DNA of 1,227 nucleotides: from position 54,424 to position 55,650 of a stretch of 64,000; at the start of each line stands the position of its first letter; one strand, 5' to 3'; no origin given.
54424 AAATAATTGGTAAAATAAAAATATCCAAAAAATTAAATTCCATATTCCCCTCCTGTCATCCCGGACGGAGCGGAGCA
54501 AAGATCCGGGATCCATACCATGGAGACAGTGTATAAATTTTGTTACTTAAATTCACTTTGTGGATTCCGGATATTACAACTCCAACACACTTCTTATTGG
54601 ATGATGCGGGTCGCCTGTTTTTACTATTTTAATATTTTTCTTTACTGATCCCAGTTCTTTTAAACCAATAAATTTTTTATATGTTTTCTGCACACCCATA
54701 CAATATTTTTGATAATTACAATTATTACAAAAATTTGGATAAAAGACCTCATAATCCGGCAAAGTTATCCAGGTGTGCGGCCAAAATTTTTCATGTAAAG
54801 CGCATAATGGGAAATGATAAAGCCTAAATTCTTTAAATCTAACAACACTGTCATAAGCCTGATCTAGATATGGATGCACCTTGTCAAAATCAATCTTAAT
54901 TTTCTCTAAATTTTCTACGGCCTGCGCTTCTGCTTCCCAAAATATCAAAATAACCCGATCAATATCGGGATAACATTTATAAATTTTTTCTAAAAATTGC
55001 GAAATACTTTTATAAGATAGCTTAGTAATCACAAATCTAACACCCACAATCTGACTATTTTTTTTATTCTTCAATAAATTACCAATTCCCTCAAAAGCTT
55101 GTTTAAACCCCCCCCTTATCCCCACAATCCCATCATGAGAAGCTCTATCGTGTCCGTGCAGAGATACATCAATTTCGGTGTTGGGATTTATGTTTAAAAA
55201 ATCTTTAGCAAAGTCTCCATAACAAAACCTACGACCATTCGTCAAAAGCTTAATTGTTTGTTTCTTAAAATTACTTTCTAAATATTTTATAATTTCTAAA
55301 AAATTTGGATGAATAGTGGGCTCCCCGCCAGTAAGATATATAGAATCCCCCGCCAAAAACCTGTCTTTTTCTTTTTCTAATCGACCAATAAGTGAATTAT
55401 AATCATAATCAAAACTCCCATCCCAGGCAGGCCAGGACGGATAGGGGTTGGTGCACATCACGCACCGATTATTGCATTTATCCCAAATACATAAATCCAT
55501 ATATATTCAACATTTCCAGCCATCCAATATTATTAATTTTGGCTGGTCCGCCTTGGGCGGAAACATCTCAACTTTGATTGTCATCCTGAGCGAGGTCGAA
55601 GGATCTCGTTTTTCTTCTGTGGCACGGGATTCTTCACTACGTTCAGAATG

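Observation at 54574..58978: Four tandem ancient paralogs of one radical SAM family sharing a CX2CX5C-G[IV]WK.Y C-terminal signature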

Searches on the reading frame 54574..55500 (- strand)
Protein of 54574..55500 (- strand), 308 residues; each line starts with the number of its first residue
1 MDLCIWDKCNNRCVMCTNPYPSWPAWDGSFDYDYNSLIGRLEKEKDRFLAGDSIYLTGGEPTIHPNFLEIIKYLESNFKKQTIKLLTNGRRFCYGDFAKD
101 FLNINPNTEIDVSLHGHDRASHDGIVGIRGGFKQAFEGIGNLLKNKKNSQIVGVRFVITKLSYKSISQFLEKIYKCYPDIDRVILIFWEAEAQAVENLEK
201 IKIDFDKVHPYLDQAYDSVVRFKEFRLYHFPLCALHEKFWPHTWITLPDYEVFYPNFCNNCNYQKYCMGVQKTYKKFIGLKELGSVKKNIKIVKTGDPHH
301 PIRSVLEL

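Call 3: search_protein_families(library=pfam, proteins=[window:54574-55500:-], max_evalue=0.01)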
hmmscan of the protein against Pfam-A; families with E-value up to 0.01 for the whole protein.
window:54574-55500:- (308 aa): 2 families
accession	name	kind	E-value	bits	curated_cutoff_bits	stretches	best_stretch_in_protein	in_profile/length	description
PF04055.27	Radical_SAM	-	1.1e-13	52.1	29.5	1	5-171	3-164/166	Radical SAM superfamily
PF13353.11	Fer4_12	-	0.0082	16.9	22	0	8-91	14-93/137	4Fe-4S single cluster domain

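Call 4: search_protein_families(library=ncbifam, proteins=[window:54574-55500:-], max_evalue=0.01)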
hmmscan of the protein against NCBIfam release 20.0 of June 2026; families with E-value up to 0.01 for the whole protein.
window:54574-55500:- (308 aa): 33 families (the best 25 are shown)
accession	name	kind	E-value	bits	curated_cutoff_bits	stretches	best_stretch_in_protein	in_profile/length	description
TIGR03977.1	rSAM_pair_HxsC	equivalog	5.8e-48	163.3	267.9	1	4-271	30-289/292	His-Xaa-Ser system radical SAM maturase HxsC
NF038332.1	rSAM_rare_HxsC4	exception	3.6e-18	65.8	500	1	7-206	22-212/335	radical SAM protein HxsC4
TIGR04317.1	W_rSAM_matur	equivalog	7e-15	55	380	1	6-185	11-181/349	tungsten cofactor oxidoreductase radical SAM maturase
TIGR04251.1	SCM_rSAM_ScmF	equivalog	8.7e-14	51.7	400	1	45-152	48-151/353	SynChlorMet cassette radical SAM/SPASM protein ScmF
TIGR04054.1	rSAM_NirJ1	equivalog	6.5e-12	44.8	650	1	52-185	84-207/387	putative heme d1 biosynthesis radical SAM protein NirJ1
TIGR02666.1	moaA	equivalog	4.4e-11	42.3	284.05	1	3-171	14-178/336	GTP 3',8-cyclase MoaA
TIGR02668.1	moaA_archaeal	equivalog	4.9e-11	42.2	325.25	1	5-228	16-228/303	GTP 3',8-cyclase MoaA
TIGR04250.1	SCM_rSAM_ScmE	equivalog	1.7e-10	40.4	400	1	1-164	5-156/358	SynChlorMet cassette radical SAM/SPASM protein ScmE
NF050035.1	rSAM_WgK_link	exception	1.4e-09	37.4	650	1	1-145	11-146/367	radical SAM/SPASM peptide maturase WgkB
TIGR04546.1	rSAM_ahbC_deAc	equivalog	4.1e-09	35.7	650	1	8-175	48-202/390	12,18-didecarboxysiroheme deacetylase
TIGR04545.1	rSAM_ahbD_hemeb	equivalog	4.2e-09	36.3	500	1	51-208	47-197/339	heme b synthase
NF001199.0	PRK00164.2-1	equivalog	1.7e-08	34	231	1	4-218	17-219/308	GTP 3',8-cyclase MoaA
TIGR03962.1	mycofact_rSAM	equivalog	5.1e-07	29.2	265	1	54-169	61-169/339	mycofactocin radical SAM maturase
TIGR04051.1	rSAM_NirJ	equivalog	7.3e-07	28.5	515.45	1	52-173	50-163/354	heme d1 biosynthesis radical SAM protein NirJ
NF033640.1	N_Twi_rSAM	subfamily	3e-06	26.6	170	1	7-171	119-293/398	twitch domain-containing radical SAM protein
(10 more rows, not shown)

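Call 48: search_dna_similar(query=window:54574-55500:-, collection=plasmids, mode=protein, max_evalue=0.001, max_rows=15)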
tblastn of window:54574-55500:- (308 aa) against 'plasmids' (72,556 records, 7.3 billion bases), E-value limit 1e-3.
Records with a match: 444; places in all: 445; records where one place covers at least 80% of the query: 412.
Best place of each record, by identity: <60% 444.
By first word of the organism name: Klebsiella 330; Agrobacterium 26; Rhizobium 23; Brachyspira 9; Sinorhizobium 8; Escherichia 5; Mesorhizobium 4; Novosphingobium 3; Enterobacter 3; Bradyrhizobium 3; and 24 more.
By predicted mobility (MOB-suite, as given by PLSDB): conjugative 341; non-mobilizable 94; mobilizable 9.
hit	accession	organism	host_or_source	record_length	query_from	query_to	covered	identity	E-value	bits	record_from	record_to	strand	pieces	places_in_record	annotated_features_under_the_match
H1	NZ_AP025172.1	Cupriavidus sp. P-10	-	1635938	3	278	90%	26.7%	5e-20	98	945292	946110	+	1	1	none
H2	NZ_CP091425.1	Methylobacter sp. YRD-M1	isolate,wetland soil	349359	5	269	86%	27.5%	1e-16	88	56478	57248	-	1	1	hxsC: His-Xaa-Ser system radical SAM maturase HxsC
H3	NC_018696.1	Paraburkholderia phenoliruptrix BR3459a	Mimosa flocculosa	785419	3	278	90%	26.4%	3e-20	98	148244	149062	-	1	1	hxsC: His-Xaa-Ser system radical SAM maturase HxsC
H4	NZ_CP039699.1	Novosphingobium sp. EMRT-2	cell,freshwater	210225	5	285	91%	25.8%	9e-16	85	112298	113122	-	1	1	hxsC: His-Xaa-Ser system radical SAM maturase HxsC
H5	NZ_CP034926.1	Roseomonas mucosa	Homo sapiens,tissue sample,Clinical, ...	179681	2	304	98%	23.5%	1e-16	87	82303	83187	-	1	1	hxsC: His-Xaa-Ser system radical SAM maturase HxsC | peptidoglycan-binding protein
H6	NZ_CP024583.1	Roseomonas sp. FDAARGOS_362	Homo sapiens,peripheral Blood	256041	2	304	98%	23.5%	1e-16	87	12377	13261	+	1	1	hxsC: His-Xaa-Ser system radical SAM maturase HxsC | peptidoglycan-binding protein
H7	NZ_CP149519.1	Thioclava sp. GXIMD4215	pure culture,mangrove soil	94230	3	295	95%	24.3%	1e-12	76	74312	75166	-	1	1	hxsC: His-Xaa-Ser system radical SAM maturase HxsC | hxsA: His-Xaa-Ser repeat protein HxsA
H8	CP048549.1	Agrobacterium tumefaciens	walnut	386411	5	286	92%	25.2%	1e-12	76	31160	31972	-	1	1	hxsC: His-Xaa-Ser system radical SAM maturase HxsC | hxsA: His-Xaa-Ser repeat protein HxsA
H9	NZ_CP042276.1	Agrobacterium tumefaciens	Juglans regia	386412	5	286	92%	25.2%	1e-12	76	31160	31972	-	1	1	hxsC: His-Xaa-Ser system radical SAM maturase HxsC | hxsA: His-Xaa-Ser repeat protein HxsA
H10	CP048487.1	Agrobacterium tumefaciens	walnut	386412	5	286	92%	25.2%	1e-12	76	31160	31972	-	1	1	hxsC: His-Xaa-Ser system radical SAM maturase HxsC | hxsA: His-Xaa-Ser repeat protein HxsA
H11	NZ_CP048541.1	Agrobacterium tumefaciens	walnut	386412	5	286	92%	25.2%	1e-12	76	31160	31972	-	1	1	hxsC: His-Xaa-Ser system radical SAM maturase HxsC | hxsA: His-Xaa-Ser repeat protein HxsA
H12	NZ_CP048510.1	Agrobacterium tumefaciens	walnut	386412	5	286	92%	25.2%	1e-12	76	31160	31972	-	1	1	hxsC: His-Xaa-Ser system radical SAM maturase HxsC | hxsA: His-Xaa-Ser repeat protein HxsA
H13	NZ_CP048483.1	Agrobacterium tumefaciens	walnut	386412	5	286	92%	25.2%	1e-12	76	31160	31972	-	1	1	hxsC: His-Xaa-Ser system radical SAM maturase HxsC | hxsA: His-Xaa-Ser repeat protein HxsA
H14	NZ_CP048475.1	Agrobacterium tumefaciens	walnut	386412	5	286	92%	25.2%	1e-12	76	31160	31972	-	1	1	hxsC: His-Xaa-Ser system radical SAM maturase HxsC | hxsA: His-Xaa-Ser repeat protein HxsA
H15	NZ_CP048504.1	Agrobacterium tumefaciens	walnut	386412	5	286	92%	25.2%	1e-12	76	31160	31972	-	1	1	hxsC: His-Xaa-Ser system radical SAM maturase HxsC | hxsA: His-Xaa-Ser repeat protein HxsA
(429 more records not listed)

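Call 49: get_annotated_region(hit=H8, flank=4000)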
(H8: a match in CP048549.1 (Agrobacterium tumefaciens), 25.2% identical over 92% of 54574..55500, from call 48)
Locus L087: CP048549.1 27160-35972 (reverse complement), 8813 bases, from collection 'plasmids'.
description: Agrobacterium tumefaciens strain Kin003 plasmid pAt, complete sequence
organism: Agrobacterium tumefaciens (NCBI taxid 358)
taxonomy: Bacteria; Pseudomonadota; Alphaproteobacteria; Hyphomicrobiales; Rhizobiaceae; Agrobacterium; Agrobacterium tumefaciens
host: -; source: walnut; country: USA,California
typing (MOB-suite, as given by PLSDB): conjugative; relaxase MOBQ; mating-pair formation MPF_T
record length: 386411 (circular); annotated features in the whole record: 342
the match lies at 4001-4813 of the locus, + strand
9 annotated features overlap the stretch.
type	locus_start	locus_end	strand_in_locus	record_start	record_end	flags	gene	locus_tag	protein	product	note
CDS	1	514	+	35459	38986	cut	-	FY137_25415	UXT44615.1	hypothetical protein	-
CDS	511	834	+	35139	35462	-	-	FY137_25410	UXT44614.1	hypothetical protein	-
CDS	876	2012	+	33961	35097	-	-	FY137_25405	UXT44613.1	hypothetical protein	-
CDS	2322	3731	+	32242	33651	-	hxsB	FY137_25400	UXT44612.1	His-Xaa-Ser system radical SAM maturase HxsB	-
CDS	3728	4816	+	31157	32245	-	hxsC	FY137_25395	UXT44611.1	His-Xaa-Ser system radical SAM maturase HxsC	-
CDS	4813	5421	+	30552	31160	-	hxsA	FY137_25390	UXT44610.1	His-Xaa-Ser repeat protein HxsA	-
CDS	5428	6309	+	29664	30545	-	-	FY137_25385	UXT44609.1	hypothetical protein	-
CDS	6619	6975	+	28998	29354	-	-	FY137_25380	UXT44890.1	SH3 domain-containing protein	-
CDS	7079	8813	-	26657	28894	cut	-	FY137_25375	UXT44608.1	prepilin peptidase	-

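Call 51: get_annotated_region(hit=H3, flank=6000)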
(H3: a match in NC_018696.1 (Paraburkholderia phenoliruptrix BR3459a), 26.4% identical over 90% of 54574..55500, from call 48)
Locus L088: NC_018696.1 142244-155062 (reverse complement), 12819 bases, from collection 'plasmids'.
description: Paraburkholderia phenoliruptrix BR3459a plasmid pSYMBR3459, complete sequence
organism: Paraburkholderia phenoliruptrix BR3459a (NCBI taxid 1229205)
taxonomy: Bacteria; Pseudomonadota; Betaproteobacteria; Burkholderiales; Burkholderiaceae; Paraburkholderia; Paraburkholderia phenoliruptrix; Paraburkholderia phenoliruptrix BR3459a
host: -; source: Mimosa flocculosa; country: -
typing (MOB-suite, as given by PLSDB): conjugative; relaxase MOBP; mating-pair formation MPF_T
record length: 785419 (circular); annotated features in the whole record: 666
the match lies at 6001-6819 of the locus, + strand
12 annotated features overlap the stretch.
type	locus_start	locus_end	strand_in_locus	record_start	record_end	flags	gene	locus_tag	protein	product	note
CDS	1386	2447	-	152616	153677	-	-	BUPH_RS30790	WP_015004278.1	IS630 family transposase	-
CDS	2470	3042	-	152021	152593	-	-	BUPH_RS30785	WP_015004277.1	hypothetical protein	-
CDS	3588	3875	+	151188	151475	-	hxsA2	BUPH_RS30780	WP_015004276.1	His-Xaa-Ser repeat protein HxsA2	-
CDS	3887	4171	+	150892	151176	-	hxsD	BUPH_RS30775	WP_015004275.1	His-Xaa-Ser system protein HxsD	-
CDS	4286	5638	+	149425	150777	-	hxsB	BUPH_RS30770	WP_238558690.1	His-Xaa-Ser system radical SAM maturase HxsB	-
CDS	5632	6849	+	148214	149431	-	hxsC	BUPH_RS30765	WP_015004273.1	His-Xaa-Ser system radical SAM maturase HxsC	-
CDS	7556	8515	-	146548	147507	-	-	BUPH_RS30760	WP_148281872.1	HNH endonuclease signature motif containing protein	-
CDS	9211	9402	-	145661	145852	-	-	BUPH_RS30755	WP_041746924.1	hypothetical protein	-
CDS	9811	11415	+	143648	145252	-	-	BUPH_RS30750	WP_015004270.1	sensor domain-containing diguanylate cyclase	-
CDS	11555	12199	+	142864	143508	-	-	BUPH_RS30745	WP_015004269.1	hypothetical protein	-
CDS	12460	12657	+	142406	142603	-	-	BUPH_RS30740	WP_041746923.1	type II toxin-antitoxin system VapB family antitoxin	-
CDS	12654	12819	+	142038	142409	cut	-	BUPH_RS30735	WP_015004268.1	type II toxin-antitoxin system VapC family toxin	-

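Call 60: search_protein_families(library=padloc, proteins=[window:54574-55500:-], max_evalue=0.001)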
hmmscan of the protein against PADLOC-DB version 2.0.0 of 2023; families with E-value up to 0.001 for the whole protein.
window:54574-55500:- (308 aa): 2 families
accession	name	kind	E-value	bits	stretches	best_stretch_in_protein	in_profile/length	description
PDLC02903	pVip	-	7.4e-08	30.2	1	4-172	5-160/257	Viperins not associated with kinases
PDLC02904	pVip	-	1.4e-06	26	1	5-164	9-155/262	Viperins associated with kinases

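Call 65: get_annotated_region(hit=H5, flank=8000)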
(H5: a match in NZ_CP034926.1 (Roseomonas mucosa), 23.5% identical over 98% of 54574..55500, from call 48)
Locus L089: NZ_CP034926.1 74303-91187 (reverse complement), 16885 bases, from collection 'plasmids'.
description: Roseomonas mucosa strain HV1 plasmid p2-HV1
organism: Roseomonas mucosa (NCBI taxid 207340)
taxonomy: Bacteria; Pseudomonadota; Alphaproteobacteria; Rhodospirillales; Acetobacteraceae; Roseomonas; Roseomonas mucosa
host: -; source: Homo sapiens,tissue sample,Clinical, healthy, human skin; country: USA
typing (MOB-suite, as given by PLSDB): non-mobilizable
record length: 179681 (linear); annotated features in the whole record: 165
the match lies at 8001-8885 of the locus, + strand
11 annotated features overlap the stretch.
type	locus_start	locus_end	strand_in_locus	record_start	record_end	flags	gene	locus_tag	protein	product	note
CDS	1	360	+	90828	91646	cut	-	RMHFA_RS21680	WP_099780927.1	IS5 family transposase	-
CDS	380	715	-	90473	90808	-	-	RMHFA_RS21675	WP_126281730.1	hypothetical protein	-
CDS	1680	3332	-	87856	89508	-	-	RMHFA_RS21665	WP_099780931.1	IS1182 family transposase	-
CDS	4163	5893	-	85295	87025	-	-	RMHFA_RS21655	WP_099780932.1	class I SAM-dependent methyltransferase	-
CDS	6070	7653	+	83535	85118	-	hxsB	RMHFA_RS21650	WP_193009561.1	His-Xaa-Ser system radical SAM maturase HxsB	-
CDS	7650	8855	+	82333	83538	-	hxsC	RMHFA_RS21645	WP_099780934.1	His-Xaa-Ser system radical SAM maturase HxsC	-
CDS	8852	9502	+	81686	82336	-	-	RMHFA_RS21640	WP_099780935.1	peptidoglycan-binding protein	-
CDS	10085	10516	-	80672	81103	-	-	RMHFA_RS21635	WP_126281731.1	hypothetical protein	-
CDS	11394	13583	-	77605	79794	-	-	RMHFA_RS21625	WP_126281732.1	hypothetical protein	-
CDS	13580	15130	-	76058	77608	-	-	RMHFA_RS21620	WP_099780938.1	hypothetical protein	-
CDS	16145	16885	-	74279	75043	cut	qatD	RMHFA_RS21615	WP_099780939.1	Qat anti-phage system TatD family nuclease QatD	GO:0051607 - defense response to virus [Evidence IEA]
